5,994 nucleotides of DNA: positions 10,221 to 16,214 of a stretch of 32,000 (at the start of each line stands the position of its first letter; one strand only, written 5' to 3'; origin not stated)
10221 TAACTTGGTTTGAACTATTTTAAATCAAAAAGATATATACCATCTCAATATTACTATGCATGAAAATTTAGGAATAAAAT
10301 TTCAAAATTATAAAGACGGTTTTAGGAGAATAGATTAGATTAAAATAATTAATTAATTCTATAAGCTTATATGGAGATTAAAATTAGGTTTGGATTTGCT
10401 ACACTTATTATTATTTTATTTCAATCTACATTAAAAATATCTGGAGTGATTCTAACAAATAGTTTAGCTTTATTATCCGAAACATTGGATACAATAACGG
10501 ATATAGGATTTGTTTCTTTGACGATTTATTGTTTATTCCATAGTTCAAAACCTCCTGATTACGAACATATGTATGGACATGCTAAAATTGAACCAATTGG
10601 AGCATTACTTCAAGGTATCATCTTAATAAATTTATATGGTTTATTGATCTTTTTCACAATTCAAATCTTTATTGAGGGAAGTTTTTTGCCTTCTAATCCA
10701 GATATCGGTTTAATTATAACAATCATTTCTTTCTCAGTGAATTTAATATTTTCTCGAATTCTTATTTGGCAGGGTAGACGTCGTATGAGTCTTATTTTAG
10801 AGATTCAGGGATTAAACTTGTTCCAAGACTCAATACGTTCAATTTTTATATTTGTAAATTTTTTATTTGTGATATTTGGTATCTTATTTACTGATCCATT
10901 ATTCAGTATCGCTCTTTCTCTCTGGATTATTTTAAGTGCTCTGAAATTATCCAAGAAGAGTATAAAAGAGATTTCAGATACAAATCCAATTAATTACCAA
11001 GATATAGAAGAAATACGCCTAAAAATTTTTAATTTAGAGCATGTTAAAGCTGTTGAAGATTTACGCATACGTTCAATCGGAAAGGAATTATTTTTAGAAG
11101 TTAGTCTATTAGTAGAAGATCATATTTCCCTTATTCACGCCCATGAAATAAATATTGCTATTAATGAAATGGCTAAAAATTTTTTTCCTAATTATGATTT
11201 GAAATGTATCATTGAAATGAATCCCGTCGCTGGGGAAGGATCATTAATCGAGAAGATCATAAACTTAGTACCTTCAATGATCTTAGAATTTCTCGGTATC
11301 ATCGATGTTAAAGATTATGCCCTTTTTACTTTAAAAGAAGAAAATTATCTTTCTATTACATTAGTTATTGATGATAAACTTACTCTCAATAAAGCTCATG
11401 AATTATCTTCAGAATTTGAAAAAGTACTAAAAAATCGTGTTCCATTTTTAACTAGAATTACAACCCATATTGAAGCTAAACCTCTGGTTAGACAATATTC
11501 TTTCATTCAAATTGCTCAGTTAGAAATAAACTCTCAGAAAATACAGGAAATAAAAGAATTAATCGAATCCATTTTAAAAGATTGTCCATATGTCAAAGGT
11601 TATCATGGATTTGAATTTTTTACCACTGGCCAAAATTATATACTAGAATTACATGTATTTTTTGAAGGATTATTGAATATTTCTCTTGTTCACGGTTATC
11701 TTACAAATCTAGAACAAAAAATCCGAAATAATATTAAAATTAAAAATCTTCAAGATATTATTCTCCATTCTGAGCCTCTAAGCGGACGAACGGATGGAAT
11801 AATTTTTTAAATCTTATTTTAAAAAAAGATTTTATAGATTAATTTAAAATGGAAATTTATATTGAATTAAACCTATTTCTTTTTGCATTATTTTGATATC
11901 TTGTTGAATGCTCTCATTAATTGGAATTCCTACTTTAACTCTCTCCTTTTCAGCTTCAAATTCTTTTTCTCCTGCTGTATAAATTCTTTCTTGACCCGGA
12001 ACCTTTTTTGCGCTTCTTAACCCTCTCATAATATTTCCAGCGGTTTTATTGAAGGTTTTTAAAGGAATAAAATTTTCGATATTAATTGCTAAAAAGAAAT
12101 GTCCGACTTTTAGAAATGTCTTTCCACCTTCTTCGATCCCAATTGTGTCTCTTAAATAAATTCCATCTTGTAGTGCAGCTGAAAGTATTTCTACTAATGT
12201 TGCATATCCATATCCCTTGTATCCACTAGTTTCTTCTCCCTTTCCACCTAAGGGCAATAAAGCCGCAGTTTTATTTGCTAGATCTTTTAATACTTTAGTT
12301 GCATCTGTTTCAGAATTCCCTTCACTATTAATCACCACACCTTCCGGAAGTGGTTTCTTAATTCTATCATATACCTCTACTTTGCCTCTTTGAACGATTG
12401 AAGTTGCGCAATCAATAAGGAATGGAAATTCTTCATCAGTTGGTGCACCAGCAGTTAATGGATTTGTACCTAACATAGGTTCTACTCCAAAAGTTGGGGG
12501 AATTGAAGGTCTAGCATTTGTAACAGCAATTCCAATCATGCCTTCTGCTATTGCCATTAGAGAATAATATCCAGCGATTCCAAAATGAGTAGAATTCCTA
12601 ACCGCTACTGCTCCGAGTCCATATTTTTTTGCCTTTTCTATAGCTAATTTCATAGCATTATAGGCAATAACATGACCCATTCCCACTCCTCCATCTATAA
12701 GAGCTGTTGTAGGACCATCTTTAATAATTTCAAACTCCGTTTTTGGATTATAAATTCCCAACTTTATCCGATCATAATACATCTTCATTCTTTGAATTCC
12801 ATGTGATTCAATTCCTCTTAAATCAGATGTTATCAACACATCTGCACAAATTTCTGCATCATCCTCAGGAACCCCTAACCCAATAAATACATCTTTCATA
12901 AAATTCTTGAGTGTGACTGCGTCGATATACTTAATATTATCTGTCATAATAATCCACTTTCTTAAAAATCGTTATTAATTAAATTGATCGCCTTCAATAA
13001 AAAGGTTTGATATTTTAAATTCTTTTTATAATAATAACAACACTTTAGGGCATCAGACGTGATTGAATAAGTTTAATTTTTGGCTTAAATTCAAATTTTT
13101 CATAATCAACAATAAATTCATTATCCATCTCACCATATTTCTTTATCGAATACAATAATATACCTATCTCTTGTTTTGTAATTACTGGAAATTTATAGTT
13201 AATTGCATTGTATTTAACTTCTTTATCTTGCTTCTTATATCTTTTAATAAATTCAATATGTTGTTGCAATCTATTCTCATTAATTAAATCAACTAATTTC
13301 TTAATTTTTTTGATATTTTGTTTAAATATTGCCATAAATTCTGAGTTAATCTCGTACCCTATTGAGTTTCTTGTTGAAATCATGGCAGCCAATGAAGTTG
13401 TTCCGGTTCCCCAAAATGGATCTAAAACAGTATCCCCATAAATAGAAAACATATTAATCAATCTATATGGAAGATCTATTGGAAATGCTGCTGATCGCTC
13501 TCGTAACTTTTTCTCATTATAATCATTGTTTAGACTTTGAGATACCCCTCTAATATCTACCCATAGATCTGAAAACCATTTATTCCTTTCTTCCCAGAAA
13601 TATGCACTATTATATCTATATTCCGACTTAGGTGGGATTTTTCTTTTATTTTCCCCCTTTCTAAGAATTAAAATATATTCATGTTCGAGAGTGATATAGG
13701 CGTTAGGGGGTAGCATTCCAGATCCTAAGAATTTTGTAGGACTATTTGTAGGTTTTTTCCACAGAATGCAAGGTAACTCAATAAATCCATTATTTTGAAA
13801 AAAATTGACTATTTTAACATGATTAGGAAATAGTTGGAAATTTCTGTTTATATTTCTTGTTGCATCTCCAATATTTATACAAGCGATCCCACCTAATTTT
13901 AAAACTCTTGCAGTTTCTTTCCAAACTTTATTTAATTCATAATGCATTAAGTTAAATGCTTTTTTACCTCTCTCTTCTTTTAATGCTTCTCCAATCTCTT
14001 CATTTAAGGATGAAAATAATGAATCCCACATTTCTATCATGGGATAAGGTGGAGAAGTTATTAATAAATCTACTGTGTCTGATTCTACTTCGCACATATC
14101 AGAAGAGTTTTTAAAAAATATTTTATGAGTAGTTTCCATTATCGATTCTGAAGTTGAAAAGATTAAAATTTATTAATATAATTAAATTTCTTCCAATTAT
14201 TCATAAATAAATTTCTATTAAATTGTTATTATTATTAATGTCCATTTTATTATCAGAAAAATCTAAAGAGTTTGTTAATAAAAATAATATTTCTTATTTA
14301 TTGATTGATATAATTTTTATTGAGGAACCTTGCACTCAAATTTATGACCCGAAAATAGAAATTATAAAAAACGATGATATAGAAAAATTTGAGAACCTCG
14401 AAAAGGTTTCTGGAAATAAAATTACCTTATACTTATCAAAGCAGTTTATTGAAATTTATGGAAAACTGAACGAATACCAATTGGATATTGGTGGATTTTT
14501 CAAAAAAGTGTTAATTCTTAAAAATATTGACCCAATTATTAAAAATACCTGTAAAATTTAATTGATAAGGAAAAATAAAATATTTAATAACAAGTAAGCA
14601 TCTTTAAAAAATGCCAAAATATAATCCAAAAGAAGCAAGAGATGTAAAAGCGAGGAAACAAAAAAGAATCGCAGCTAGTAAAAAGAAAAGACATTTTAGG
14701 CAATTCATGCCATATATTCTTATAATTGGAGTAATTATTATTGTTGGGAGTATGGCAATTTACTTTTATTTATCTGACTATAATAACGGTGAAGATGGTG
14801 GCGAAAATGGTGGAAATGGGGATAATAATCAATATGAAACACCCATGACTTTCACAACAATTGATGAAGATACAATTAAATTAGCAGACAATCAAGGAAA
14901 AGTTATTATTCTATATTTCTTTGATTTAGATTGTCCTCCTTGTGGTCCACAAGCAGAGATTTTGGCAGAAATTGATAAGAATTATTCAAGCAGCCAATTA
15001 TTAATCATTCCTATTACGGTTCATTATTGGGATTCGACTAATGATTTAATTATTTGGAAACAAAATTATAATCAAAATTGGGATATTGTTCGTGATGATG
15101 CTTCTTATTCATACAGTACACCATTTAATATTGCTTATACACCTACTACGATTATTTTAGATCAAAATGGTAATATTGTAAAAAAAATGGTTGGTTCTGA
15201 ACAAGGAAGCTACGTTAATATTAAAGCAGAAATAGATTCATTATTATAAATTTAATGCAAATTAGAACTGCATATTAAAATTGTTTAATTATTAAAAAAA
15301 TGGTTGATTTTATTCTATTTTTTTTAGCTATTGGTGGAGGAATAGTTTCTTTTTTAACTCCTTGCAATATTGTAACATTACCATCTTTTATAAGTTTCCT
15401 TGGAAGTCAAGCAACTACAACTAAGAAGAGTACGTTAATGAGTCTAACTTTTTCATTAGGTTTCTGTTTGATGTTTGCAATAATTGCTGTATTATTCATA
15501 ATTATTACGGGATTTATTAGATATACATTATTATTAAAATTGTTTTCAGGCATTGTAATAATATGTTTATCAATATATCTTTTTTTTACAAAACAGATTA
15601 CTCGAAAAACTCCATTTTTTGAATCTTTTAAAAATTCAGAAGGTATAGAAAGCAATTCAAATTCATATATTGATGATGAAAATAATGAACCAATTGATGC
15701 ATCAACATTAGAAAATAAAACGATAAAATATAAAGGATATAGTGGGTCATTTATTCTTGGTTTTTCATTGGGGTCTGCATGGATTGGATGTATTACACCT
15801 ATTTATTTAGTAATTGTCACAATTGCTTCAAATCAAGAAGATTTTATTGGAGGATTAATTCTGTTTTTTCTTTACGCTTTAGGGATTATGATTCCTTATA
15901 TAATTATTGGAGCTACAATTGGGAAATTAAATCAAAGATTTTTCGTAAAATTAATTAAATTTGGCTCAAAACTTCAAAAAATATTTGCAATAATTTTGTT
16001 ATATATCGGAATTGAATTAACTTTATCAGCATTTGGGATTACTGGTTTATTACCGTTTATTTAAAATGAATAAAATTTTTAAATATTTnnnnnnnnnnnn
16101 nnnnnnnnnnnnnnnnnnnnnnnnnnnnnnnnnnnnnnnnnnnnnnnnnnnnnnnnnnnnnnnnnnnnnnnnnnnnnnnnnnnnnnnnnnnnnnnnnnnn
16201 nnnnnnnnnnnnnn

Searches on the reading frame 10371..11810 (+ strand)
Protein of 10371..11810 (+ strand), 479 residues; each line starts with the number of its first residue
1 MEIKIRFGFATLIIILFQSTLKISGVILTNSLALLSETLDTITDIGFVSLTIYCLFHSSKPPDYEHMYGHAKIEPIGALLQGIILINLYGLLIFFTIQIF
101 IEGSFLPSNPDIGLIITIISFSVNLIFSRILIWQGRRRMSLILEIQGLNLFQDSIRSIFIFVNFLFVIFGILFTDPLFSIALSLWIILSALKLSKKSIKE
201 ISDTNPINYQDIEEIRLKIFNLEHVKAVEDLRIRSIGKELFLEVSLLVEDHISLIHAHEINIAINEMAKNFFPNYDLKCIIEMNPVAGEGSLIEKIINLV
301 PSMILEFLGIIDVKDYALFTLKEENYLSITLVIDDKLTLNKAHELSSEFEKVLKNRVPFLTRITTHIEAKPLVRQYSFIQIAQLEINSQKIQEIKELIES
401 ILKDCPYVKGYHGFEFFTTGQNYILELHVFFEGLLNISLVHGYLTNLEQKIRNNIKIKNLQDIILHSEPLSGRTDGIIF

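Call 9: search_protein_families(library=pfam, proteins=[window:10371-11810:+])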
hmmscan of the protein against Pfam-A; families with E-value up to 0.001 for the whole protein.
window:10371-11810:+ (479 aa): 2 families
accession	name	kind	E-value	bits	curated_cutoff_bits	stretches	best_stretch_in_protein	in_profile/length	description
PF16916.11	ZT_dimer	-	7.4e-31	106.4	26.7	3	210-285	4-77/78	Dimerisation domain of Zinc Transporter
PF01545.26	Cation_efflux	-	2.4e-28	99.7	26.6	1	10-201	3-197/198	Cation efflux family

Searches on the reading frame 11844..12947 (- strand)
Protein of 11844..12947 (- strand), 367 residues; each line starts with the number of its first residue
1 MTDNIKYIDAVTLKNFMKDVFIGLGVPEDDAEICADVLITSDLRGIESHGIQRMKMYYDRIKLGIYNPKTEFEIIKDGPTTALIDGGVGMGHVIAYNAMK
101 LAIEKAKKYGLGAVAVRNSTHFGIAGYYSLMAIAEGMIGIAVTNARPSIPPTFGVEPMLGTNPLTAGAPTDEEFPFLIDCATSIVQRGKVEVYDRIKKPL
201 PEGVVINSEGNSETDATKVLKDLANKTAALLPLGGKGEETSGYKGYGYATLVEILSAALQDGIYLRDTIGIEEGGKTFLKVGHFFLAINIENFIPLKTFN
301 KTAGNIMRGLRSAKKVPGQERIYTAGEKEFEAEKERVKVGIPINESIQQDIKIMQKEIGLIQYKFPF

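Call 10: search_protein_families(library=pfam, proteins=[window:11844-12947:-])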
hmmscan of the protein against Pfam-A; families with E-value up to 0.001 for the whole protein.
window:11844-12947:- (367 aa): 1 family
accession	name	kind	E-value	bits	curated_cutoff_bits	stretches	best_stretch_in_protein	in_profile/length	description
PF02615.19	Ldh_2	-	1e-120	403.3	38.8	1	9-351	2-332/333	Malate/L-lactate dehydrogenase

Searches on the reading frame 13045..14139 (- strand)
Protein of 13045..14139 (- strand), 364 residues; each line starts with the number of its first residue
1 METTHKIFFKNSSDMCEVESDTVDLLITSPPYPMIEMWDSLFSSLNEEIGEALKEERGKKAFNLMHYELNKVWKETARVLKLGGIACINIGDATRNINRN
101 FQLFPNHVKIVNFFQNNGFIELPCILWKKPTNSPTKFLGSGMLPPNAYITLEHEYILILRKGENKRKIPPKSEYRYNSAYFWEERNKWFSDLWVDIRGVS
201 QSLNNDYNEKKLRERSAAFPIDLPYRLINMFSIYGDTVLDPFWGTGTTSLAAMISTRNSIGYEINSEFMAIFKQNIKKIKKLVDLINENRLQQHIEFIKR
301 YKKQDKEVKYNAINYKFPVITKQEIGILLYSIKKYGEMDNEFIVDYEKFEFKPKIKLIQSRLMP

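Call 10: search_protein_families(library=pfam, proteins=[window:13045-14139:-])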
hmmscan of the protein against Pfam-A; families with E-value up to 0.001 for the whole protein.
window:13045-14139:- (364 aa): 1 family
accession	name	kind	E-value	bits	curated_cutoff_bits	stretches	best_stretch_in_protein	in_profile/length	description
PF01555.25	N6_N4_Mtase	-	4.2e-40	138.5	26.7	1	23-273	1-220/221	DNA methylase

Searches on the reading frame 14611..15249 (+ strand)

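Call 3: search_protein_families(library=pfam, proteins=[window:14611-15249:+])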
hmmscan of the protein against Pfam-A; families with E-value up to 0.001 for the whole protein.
window:14611-15249:+ (212 aa): 4 families
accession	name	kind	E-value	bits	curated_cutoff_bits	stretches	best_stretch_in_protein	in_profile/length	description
PF00578.27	AhpC-TSA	-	2.9e-10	40.6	26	1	82-191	11-123/124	AhpC/TSA family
PF08534.16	Redoxin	-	1.3e-08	35.2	26.6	1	84-198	16-137/148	Redoxin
PF13905.12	Thioredoxin_8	-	2.2e-08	34.8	27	1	96-189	1-94/94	Thioredoxin-like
PF13098.12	Thioredoxin_2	-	3.4e-06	27.8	27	1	93-195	2-93/104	Thioredoxin-like domain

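Call 4: search_protein_families(library=ncbifam, proteins=[window:14611-15249:+])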
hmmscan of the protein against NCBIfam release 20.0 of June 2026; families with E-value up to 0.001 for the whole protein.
window:14611-15249:+ (212 aa): 5 families
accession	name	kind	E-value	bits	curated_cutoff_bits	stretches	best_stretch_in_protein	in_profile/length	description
NF002854.0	PRK03147.1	subfamily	8.3e-12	45.3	170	1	41-197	12-160/176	thiol-disulfide oxidoreductase ResA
NF041202.1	StoA_CxxC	exception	3.1e-06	27.2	210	1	76-196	33-151/163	endospore biogenesis thiol-disulfide oxidoreductase StoA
TIGR00385.1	dsbE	subfamily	3.1e-06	26.9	123.15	1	93-197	60-158/173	DsbE family thiol:disulfide interchange protein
NF047696.1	ThlDiSintTplARhiz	equivalog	8.6e-05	22.4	230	1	78-196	79-200/219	thiol:disulfide interchange protein TlpA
NF053656.1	redoxin_TUGYCR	domain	0.00057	19.8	100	1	87-191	18-121/146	TUGYCR motif thioredoxin fold (seleno)protein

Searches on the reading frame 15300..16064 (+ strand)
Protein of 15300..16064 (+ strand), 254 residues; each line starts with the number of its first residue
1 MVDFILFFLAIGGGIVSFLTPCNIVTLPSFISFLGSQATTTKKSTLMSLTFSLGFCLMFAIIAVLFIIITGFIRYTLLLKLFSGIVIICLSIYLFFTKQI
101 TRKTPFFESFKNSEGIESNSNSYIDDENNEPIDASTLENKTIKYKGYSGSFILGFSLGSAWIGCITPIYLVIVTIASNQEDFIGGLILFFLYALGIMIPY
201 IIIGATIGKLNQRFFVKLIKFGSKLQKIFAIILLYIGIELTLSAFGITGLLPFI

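Call 3: search_protein_families(library=pfam, proteins=[window:15300-16064:+])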
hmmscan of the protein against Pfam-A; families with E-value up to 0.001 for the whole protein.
window:15300-16064:+ (254 aa): 2 families
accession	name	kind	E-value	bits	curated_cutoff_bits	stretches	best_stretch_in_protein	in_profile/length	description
PF02683.22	DsbD_TM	-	7.6e-12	45.4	27.1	2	143-240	121-214/219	Cytochrome C biogenesis protein transmembrane domain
PF13386.12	DsbD_2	-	1.5e-05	25.4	24.9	1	16-238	8-198/199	Cytochrome C biogenesis protein transmembrane region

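Call 4: search_protein_families(library=ncbifam, proteins=[window:15300-16064:+])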
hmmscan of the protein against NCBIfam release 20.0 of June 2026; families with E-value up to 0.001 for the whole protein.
window:15300-16064:+ (254 aa): 3 families
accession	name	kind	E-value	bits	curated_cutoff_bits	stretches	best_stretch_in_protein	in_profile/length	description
NF045694.1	seleno_TsoB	exception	5.1e-08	31.4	805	1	142-212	294-364/572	rhodanese/DsbD fusion-like selenoprotein TsoB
NF040495.1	tranport_ArsG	equivalog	8.9e-08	31.8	200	1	9-92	9-97/225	aromatic aminobenezylarsenical efflux permease ArsG family transporter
NF001419.0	PRK00293.1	subfamily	2.9e-05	22.9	330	1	136-247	162-267/574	protein-disulfide reductase DsbD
